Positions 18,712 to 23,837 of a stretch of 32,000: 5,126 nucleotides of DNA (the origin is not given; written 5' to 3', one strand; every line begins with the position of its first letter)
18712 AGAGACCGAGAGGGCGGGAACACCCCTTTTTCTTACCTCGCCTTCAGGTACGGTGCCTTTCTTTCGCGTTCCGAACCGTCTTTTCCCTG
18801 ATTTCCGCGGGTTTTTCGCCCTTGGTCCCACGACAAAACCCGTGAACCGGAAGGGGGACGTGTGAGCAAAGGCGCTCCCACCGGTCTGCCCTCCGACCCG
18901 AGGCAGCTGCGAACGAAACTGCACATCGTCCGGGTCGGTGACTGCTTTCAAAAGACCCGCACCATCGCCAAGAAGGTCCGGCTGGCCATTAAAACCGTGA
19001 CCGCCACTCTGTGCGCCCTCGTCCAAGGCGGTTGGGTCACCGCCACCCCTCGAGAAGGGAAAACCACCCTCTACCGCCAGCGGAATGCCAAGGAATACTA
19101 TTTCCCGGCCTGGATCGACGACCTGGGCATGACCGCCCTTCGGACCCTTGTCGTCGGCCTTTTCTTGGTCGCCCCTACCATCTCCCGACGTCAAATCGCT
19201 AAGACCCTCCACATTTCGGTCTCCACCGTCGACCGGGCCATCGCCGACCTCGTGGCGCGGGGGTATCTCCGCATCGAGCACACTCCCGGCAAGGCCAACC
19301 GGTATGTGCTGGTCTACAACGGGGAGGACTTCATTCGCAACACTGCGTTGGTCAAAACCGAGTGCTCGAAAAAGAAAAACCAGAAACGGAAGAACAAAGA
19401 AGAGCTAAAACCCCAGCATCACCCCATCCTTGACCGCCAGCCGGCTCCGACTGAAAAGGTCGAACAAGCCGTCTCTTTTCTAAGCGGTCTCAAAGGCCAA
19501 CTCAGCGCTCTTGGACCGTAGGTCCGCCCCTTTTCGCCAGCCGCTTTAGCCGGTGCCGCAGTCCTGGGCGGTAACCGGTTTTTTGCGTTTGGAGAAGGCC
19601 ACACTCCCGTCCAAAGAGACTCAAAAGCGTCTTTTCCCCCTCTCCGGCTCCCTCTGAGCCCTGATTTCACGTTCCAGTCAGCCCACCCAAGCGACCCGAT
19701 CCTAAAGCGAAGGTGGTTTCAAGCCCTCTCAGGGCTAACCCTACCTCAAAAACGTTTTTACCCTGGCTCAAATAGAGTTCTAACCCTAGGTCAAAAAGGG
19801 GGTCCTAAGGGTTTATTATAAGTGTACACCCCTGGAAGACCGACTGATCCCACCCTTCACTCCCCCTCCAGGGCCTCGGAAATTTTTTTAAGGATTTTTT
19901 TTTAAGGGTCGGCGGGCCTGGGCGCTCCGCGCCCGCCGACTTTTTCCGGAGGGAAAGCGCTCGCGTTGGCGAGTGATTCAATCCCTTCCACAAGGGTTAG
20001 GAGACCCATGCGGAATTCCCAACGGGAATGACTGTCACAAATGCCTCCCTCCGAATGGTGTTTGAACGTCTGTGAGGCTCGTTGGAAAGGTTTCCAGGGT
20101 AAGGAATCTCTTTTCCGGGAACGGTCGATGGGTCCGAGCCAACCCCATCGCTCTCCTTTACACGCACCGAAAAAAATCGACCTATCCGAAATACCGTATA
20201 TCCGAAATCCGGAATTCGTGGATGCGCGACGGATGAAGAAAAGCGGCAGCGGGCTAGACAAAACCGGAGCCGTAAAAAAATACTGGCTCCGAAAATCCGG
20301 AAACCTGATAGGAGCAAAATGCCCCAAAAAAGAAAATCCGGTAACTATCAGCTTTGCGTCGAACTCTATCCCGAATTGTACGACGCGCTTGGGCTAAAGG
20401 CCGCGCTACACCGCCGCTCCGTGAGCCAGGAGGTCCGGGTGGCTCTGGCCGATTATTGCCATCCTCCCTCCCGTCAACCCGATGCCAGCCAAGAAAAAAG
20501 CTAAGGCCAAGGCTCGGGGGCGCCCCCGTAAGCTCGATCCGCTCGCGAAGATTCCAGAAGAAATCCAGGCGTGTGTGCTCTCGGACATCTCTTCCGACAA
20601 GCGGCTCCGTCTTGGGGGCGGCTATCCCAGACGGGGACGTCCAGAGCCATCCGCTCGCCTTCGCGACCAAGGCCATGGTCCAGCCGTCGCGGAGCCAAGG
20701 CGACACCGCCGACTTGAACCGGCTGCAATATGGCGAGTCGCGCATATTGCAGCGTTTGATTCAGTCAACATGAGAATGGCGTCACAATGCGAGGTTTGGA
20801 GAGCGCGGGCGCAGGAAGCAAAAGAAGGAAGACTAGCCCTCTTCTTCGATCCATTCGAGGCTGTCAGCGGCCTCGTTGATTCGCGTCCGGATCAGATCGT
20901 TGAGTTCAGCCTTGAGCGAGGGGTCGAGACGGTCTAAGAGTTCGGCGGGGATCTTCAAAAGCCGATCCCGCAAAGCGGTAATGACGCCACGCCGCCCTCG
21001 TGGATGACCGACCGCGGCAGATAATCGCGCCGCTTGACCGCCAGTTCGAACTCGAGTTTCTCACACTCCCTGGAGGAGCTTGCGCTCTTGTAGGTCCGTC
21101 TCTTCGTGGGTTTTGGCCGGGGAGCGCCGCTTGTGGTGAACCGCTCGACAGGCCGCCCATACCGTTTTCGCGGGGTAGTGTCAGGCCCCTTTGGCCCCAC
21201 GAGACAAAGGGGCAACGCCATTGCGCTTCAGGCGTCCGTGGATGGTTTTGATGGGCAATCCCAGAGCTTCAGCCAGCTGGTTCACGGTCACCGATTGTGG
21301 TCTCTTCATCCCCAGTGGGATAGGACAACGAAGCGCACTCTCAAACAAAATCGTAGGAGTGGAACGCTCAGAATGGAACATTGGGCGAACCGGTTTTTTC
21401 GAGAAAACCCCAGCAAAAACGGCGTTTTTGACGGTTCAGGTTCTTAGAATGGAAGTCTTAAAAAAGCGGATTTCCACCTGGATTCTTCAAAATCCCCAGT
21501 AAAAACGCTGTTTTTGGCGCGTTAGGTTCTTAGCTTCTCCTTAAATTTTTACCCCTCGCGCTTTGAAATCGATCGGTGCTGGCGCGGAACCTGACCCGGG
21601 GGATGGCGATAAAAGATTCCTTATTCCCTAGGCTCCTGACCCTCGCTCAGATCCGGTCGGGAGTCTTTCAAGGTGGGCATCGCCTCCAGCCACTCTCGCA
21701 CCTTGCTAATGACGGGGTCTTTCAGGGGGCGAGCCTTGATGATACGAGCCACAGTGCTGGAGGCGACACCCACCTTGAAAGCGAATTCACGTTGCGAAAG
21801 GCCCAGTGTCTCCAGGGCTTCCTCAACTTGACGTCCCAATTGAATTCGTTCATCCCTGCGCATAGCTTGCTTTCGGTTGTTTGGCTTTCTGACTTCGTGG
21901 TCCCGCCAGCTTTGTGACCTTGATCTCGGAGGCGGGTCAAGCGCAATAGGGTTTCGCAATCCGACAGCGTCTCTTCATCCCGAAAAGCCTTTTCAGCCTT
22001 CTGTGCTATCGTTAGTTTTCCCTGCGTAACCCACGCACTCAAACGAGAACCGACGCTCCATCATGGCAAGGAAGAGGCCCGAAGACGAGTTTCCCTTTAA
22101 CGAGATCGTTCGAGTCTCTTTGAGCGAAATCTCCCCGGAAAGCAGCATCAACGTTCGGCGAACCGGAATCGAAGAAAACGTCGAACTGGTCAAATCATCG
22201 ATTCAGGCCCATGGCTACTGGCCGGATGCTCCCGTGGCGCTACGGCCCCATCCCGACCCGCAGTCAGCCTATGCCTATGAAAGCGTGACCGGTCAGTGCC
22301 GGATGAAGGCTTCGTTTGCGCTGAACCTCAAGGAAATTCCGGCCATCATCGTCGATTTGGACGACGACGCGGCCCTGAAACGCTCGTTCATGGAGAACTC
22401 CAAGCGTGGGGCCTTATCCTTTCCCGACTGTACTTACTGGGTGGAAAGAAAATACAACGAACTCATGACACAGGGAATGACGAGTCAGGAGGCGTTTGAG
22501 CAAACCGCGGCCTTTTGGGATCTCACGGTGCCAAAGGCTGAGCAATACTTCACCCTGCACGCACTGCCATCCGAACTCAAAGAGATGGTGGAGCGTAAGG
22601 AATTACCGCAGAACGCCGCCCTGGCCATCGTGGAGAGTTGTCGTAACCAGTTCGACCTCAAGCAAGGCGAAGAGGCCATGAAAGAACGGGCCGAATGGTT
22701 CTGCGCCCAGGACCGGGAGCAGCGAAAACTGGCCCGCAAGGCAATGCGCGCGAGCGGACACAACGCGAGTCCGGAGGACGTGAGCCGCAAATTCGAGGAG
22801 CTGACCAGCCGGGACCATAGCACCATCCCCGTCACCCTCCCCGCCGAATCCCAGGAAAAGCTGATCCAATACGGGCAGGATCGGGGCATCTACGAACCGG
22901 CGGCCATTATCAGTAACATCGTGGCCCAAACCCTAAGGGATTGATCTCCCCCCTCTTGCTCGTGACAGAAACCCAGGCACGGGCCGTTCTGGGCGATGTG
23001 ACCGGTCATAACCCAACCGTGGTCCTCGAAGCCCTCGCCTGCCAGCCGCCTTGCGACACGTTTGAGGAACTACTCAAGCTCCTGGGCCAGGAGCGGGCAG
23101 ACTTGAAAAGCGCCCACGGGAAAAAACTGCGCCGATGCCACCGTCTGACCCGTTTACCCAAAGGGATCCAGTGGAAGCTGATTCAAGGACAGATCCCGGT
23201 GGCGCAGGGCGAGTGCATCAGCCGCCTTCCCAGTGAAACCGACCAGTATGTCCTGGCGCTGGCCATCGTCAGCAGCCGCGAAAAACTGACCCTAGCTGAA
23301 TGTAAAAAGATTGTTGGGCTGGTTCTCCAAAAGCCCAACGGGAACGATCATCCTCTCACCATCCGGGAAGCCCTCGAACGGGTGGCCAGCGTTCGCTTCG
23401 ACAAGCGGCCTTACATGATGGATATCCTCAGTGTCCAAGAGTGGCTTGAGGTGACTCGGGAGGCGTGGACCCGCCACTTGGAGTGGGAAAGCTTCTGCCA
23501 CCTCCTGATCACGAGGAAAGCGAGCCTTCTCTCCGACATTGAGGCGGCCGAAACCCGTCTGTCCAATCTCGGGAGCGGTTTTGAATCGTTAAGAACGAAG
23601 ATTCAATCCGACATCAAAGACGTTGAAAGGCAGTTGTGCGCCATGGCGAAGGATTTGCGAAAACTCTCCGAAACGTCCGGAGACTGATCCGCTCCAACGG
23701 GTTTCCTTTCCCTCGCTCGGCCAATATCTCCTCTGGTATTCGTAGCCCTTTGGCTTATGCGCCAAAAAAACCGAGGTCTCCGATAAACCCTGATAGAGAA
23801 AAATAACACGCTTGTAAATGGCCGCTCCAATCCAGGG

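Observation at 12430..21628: Two diverged ~936-bp inverted arms, each a cos-terS-terL' packaging module, bracket a 7.3-kb segment that encodes a small serine recombinase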

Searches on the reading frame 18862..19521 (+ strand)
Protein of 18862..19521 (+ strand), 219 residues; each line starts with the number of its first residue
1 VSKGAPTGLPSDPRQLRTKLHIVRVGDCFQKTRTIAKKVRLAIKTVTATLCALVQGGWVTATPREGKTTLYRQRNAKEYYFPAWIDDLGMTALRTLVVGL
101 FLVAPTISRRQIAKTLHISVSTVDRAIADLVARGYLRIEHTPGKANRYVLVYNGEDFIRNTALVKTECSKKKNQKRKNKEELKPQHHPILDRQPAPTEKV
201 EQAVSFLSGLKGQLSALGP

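Call 31: search_protein_families(library=phrogs, proteins=[window:18862-19521:+], max_evalue=0.001)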
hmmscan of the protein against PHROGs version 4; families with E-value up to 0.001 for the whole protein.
window:18862-19521:+ (219 aa): 17 families
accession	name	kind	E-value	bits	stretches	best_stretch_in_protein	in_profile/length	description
phrog_391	-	DNA, RNA and nucleotide metabolism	5.2e-12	47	1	108-199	39-136/298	replication initiation O-like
phrog_8102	-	DNA, RNA and nucleotide metabolism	1.2e-10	42.1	1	108-177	60-132/337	replication initiation protein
phrog_270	-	DNA, RNA and nucleotide metabolism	1.9e-08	35.1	1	107-184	68-152/383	replication initiation protein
phrog_678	-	DNA, RNA and nucleotide metabolism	4.4e-08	34.1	1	106-194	85-164/346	replication initiation O-like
phrog_186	-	DNA, RNA and nucleotide metabolism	1.6e-07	32.3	1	106-200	62-144/308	DnaD-like helicase loader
phrog_2030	-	transcription regulation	2.1e-06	28.6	0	105-173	28-90/202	transcriptional regulator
phrog_1835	-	DNA, RNA and nucleotide metabolism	8.6e-06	26.3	0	25-75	63-113/301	HTH DNA binding protein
phrog_142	-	moron, auxiliary metabolic gene and host takeover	8.9e-06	26.8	0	97-171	17-97/116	Ren-like exclusion protein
phrog_7498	-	DNA, RNA and nucleotide metabolism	1e-05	25.9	1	98-191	48-138/296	DnaD-like helicase loader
phrog_428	-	DNA, RNA and nucleotide metabolism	3.2e-05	24.3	1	108-186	129-220/455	replication initiation protein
phrog_1687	-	transcription regulation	0.00014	22.9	0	105-150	15-60/162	MarR family transcrition regulator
phrog_5978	-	unknown function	0.00017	21.8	0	97-158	302-359/364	-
phrog_10724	-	unknown function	0.00037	21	0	108-140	33-65/253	-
phrog_1123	-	unknown function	0.00058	20.7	0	94-157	33-99/112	-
phrog_345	-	DNA, RNA and nucleotide metabolism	0.00072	20.3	0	107-188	68-145/297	replication initiation O-like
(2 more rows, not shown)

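Call 32: search_protein_families(library=ncbifam, proteins=[window:18862-19521:+], max_evalue=0.001)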
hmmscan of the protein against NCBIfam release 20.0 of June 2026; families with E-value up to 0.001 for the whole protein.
window:18862-19521:+ (219 aa): 7 families
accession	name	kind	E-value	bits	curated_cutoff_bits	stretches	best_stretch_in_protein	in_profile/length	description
NF052282.1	PLP_TF_PdxR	equivalog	7e-08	31.9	320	1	108-169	27-77/448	MocR-like pyridoxine biosynthesis transcription factor PdxR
TIGR04176.1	MarR_EPS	equivalog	4.1e-07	30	88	1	98-173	10-86/105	MarR family EPS-associated transcriptional regulator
NF052286.1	ecto_TF_EhuR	exception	3.2e-05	22.7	480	0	108-139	37-68/458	MocR-like ectoine utilization transcription factor EhuR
NF047406.1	TransRegPerRTherm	equivalog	6e-05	23.3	200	0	117-150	39-72/130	manganese-dependent transcriptional regulator PerR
NF052281.1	rhizopine_MocR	equivalog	6.2e-05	21.8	650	0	108-143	44-79/479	rhizopine catabolism transcriptional regulator MocR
NF050133.1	TransRegFabT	equivalog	0.00012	22.4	200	0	104-138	41-75/138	fatty acid biosynthesis transcriptional regulator FabT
NF052285.1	GABA_TF_GabR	exception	0.00018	20.4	600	0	108-182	25-94/456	MocR-like transcriptional regulator GabR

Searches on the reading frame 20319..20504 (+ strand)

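Call 78: search_protein_families(library=pfam, proteins=[window:20319-20504:+], max_evalue=1)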
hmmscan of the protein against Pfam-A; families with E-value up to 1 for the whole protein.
window:20319-20504:+ (61 aa): 2 families
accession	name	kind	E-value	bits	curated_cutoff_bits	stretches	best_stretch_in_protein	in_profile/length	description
PF22513.2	FitA-like_RHH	-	0.00034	21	27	1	18-45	10-37/39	Antitoxin FitA-like, ribbon-helix-helix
PF10346.14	Con-6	-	0.017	15.4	25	1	25-38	8-21/34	Conidiation protein 6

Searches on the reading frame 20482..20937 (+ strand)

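Call 78: search_protein_families(library=pfam, proteins=[window:20482-20937:+], max_evalue=1)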
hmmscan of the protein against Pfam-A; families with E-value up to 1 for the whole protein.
window:20482-20937:+ (151 aa): 1 family
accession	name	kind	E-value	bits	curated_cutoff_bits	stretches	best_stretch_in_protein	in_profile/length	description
PF04431.18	Pec_lyase_N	-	0.12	13.1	26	1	104-121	7-24/53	Pectate lyase, N terminus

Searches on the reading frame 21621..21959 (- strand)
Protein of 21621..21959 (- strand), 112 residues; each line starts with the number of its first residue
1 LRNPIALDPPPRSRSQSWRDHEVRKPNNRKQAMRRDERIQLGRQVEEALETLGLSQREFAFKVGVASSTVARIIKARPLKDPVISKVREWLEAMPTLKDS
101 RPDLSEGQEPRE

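Call 9: search_protein_families(library=pfam, proteins=[window:21621-21959:-], max_evalue=0.01)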
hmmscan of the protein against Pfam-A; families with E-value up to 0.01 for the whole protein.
window:21621-21959:- (112 aa): 4 families
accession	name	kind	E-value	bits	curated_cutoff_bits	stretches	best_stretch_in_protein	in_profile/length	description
PF01381.28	HTH_3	-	1.2e-05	25.6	23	1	46-77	2-34/55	Helix-turn-helix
PF13744.12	HTH_37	-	0.0035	17.5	27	1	32-77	10-55/80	Helix-turn-helix domain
PF13560.12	HTH_31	-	0.0046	17.7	27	1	40-78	1-39/64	Helix-turn-helix domain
PF20432.4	Xre-like-HTH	-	0.0058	17.3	25.8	1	45-77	15-46/63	Antitoxin Xre-like helix-turn-helix domain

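Call 32: search_protein_families(library=ncbifam, proteins=[window:21621-21959:-], max_evalue=0.001)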
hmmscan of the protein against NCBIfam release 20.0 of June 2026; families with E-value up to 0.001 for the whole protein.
window:21621-21959:- (112 aa): 1 family
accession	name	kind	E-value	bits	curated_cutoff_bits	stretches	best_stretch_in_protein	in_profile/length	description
TIGR02607.1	antidote_HigA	equivalog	0.00027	20.7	47.7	1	45-77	12-44/81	HigA family addiction module antitoxin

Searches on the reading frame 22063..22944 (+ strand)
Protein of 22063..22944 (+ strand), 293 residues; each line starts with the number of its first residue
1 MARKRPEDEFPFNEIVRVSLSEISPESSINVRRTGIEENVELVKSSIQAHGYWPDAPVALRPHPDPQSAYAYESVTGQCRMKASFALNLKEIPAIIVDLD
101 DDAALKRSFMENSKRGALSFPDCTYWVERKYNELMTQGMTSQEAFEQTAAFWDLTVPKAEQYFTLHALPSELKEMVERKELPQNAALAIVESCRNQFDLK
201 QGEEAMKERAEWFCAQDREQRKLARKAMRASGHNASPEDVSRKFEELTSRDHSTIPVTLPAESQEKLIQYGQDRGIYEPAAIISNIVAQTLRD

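Call 9: search_protein_families(library=pfam, proteins=[window:22063-22944:+], max_evalue=0.01)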
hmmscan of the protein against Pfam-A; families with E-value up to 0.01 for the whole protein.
window:22063-22944:+ (293 aa): 1 family
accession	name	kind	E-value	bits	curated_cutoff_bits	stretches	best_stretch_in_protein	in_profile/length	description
PF02195.25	ParB_N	-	3.3e-09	37.1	26.3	1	18-112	6-93/95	ParB N-terminal domain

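Call 32: search_protein_families(library=ncbifam, proteins=[window:22063-22944:+], max_evalue=0.001)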
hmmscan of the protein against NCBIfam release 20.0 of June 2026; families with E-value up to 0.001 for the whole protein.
window:22063-22944:+ (293 aa): 6 families
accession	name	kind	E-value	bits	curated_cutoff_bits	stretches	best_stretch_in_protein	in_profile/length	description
TIGR00180.1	parB_part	domain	1.2e-11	44.7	58.45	1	17-191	7-170/186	ParB/RepB/Spo0J family partition protein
TIGR04285.1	nucleoid_noc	exception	1.4e-10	40.9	315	1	15-190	2-162/255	nucleoid occlusion protein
TIGR03734.1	PRTRC_parB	hypoth_equivalog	4.9e-09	35.3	278.6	1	27-119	4-94/555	PRTRC system ParB family protein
TIGR03454.1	partition_RepB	equivalog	1.4e-08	34.6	201.5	1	26-125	74-168/325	plasmid partitioning protein RepB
NF010440.0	PRK13866.1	equivalog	1.7e-05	24.1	522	1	35-127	85-172/336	plasmid partitioning protein RepB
NF010406.0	PRK13832.1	subfamily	0.00069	18.3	640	1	63-129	50-114/578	plasmid partitioning protein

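Call 36: find_encoding_contigs(protein=window:22063-22944:+, flank=10000, max_places=10)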
Protein window:22063-22944:+ (293 aa): 16 contigs read that carry it; 10 places shown.
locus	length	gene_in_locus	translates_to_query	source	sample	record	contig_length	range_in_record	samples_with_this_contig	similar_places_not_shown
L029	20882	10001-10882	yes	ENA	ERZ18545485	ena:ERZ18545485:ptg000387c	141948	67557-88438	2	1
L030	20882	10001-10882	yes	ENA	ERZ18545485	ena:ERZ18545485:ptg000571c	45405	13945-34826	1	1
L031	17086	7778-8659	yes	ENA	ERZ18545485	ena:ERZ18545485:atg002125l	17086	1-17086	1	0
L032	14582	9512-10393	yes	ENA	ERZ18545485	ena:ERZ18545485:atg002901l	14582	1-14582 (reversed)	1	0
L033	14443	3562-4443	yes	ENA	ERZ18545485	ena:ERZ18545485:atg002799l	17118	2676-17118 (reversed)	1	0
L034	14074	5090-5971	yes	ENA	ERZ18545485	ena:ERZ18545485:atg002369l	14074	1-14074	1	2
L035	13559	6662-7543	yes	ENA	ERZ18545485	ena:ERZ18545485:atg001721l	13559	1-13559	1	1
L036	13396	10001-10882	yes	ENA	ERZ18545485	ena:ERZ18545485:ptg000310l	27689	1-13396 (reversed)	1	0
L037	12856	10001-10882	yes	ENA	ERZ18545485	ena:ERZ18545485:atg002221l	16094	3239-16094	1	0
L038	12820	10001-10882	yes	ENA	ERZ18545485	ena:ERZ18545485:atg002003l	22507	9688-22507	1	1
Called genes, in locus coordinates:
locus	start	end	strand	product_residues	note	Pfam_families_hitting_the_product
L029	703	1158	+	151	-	PF07278:DUF1441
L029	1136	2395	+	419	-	PF05876:GpA_ATPase, PF20454:GpA_nuclease (weak)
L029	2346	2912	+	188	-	-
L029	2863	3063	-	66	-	-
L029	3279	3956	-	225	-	PF00239:Resolvase, PF02796:HTH_7 (weak), PF13384:HTH_23 (weak)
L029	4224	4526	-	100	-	-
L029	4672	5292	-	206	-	-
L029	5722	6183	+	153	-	PF00436:SSB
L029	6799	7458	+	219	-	PF00392:GntR (faint), PF01047:MarR (faint), PF13730:HTH_36 (faint), PF13412:HTH_24 (faint), PF12802:MarR_2 (weak), PF08279:HTH_11 (weak)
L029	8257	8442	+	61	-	-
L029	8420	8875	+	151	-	-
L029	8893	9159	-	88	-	-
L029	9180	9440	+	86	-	-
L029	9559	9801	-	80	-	PF01381:HTH_3 (weak)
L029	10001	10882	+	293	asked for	PF02195:ParB_N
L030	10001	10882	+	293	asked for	PF02195:ParB_N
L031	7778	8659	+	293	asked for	PF02195:ParB_N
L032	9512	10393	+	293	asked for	PF02195:ParB_N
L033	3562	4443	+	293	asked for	PF02195:ParB_N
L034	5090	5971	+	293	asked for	PF02195:ParB_N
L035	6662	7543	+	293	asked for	PF02195:ParB_N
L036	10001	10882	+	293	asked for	PF02195:ParB_N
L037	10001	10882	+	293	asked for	PF02195:ParB_N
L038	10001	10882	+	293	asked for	PF02195:ParB_N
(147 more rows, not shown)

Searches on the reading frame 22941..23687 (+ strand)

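Call 9: search_protein_families(library=pfam, proteins=[window:22941-23687:+], max_evalue=0.01)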
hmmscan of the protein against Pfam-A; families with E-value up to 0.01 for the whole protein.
window:22941-23687:+ (248 aa): 1 family
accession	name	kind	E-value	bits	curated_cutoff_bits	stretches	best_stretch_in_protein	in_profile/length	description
PF23433.1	DUF7119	-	0.0032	17.8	30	1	63-128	64-126/141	Family of unknown function (DUF7119)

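Call 31: search_protein_families(library=phrogs, proteins=[window:22941-23687:+], max_evalue=0.001)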
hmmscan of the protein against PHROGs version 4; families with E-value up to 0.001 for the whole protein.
window:22941-23687:+ (248 aa): 0 families
